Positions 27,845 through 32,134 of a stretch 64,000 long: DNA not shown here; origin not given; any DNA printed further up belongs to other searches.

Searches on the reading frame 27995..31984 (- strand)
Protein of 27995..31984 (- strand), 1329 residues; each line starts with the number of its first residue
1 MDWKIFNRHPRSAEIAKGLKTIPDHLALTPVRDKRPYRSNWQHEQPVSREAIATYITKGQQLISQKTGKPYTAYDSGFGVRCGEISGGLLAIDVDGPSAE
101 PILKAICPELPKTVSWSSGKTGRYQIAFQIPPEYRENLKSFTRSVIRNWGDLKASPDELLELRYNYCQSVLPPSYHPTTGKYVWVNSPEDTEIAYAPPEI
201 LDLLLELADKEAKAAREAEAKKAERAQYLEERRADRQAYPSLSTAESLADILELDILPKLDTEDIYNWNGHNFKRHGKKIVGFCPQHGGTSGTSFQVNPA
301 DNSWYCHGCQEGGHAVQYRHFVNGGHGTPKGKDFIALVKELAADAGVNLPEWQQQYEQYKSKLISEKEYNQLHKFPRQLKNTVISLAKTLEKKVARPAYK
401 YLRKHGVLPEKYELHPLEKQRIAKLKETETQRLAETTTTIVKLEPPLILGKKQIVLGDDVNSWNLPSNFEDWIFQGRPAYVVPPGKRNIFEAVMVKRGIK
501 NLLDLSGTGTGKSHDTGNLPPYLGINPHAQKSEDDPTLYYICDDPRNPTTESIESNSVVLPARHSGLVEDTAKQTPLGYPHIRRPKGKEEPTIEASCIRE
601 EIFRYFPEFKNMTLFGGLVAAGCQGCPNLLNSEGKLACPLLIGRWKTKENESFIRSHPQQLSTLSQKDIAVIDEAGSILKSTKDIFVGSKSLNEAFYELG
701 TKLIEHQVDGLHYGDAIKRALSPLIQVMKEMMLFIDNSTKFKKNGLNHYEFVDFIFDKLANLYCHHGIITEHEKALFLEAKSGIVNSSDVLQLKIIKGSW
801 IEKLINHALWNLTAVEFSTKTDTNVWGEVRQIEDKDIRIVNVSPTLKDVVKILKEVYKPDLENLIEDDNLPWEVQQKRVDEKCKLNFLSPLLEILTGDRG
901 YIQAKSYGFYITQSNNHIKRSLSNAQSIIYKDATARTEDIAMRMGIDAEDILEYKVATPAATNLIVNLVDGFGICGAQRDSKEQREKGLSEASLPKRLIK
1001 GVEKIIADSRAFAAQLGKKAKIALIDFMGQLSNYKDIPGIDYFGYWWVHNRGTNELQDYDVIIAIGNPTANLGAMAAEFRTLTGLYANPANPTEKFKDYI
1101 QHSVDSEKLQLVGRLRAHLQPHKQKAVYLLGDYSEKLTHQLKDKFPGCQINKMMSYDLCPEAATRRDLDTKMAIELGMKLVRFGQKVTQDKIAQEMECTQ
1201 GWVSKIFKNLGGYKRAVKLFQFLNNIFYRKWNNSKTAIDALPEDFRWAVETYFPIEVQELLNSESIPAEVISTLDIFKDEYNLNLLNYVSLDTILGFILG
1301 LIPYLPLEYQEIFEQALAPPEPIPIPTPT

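Call 7: search_protein_families(library=pfam, proteins=[window:27995-31984:-], max_evalue=0.001)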
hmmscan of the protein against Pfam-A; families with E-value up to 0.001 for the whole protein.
window:27995-31984:- (1329 aa): 2 families
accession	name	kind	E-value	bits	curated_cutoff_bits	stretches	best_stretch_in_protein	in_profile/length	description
PF09250.16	Prim-Pol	-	1.4e-20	74.8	22.8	1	25-198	8-157/158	Bifunctional DNA primase/polymerase, N-terminal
PF01807.25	Zn_ribbon_DnaG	-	3.5e-09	36.8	24.9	1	272-350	24-94/98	CHC2 zinc finger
